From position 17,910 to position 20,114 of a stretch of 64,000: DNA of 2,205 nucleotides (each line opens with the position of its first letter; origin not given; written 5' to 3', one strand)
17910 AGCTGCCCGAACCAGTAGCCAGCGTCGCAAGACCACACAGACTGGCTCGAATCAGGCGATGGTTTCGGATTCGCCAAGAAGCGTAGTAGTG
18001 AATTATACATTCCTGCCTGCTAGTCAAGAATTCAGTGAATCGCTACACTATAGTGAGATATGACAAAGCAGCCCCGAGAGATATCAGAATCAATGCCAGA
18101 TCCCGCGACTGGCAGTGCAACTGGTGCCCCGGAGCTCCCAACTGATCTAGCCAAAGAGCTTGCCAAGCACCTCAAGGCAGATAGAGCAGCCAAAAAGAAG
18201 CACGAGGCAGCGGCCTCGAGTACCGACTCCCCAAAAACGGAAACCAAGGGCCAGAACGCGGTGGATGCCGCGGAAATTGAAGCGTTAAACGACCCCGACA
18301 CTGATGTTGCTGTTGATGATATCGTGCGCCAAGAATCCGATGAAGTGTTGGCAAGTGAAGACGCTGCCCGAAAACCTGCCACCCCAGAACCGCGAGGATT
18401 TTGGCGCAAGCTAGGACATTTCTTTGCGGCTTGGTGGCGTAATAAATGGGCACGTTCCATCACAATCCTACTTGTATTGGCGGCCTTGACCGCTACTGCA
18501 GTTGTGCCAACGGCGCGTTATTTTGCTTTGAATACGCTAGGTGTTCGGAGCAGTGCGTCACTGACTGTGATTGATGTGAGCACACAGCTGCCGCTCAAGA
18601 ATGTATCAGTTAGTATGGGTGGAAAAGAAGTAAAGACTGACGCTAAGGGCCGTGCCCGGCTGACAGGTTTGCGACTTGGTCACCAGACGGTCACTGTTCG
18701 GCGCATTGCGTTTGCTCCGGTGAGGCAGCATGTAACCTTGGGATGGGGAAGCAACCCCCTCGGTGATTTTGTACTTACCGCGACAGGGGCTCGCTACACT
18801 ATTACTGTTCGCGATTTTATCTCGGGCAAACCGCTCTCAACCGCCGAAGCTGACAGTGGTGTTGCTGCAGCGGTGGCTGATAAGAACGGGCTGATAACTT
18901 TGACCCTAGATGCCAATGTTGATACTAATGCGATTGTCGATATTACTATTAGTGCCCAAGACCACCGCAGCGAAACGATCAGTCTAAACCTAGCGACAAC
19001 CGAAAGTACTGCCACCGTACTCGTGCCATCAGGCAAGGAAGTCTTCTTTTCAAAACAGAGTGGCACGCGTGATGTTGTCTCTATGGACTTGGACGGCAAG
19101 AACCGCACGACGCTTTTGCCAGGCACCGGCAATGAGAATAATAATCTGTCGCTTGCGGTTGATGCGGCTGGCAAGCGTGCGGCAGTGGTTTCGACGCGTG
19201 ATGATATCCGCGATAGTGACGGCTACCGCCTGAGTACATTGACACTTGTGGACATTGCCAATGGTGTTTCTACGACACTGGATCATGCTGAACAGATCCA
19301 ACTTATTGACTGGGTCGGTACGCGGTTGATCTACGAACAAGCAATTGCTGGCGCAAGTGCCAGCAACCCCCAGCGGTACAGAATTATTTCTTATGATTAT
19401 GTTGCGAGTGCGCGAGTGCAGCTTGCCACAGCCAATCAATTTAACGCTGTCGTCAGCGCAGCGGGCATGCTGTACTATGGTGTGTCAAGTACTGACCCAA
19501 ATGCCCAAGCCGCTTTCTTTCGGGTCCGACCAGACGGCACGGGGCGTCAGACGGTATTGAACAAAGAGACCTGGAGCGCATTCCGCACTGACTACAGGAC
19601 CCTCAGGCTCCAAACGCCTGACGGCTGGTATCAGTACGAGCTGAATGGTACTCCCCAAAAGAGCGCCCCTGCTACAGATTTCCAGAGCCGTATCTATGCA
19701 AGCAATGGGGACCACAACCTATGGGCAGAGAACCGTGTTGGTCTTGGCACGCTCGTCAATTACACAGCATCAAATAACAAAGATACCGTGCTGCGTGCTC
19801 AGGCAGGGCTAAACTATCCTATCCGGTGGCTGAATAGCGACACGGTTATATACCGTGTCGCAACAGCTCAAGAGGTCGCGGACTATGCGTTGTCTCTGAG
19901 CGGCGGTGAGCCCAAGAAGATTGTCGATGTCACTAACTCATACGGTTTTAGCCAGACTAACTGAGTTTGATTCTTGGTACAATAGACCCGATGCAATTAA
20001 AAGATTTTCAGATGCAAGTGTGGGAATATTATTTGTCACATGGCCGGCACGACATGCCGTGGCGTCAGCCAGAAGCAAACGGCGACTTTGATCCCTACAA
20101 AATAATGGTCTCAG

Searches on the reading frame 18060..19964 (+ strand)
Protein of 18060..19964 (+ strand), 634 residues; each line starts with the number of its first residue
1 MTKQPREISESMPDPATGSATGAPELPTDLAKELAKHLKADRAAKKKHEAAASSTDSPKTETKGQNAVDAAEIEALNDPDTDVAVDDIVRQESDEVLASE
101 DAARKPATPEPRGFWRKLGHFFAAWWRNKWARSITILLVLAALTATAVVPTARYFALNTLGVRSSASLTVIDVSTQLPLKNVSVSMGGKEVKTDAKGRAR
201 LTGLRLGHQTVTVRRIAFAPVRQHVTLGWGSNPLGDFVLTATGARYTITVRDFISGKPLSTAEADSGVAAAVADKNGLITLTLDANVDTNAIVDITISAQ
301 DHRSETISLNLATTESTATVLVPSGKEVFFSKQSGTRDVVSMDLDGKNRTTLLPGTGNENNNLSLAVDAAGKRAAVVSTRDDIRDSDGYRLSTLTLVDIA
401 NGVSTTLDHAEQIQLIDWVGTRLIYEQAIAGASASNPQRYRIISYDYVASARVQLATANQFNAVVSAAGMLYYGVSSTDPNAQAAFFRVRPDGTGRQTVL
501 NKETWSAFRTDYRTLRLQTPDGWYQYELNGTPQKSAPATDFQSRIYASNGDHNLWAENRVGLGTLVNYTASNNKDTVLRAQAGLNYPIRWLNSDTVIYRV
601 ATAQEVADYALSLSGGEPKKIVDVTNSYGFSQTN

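Call 91: search_protein_families(library=pfam, proteins=[window:18060-19964:+], max_evalue=0.000001)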
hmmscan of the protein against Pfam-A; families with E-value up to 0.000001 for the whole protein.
window:18060-19964:+ (634 aa): 1 family
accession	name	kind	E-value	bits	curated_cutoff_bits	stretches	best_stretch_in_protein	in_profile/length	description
PF13620.12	CarboxypepD_reg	-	4.9e-09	36.9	32.3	1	169-239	5-81/82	Carboxypeptidase regulatory-like domain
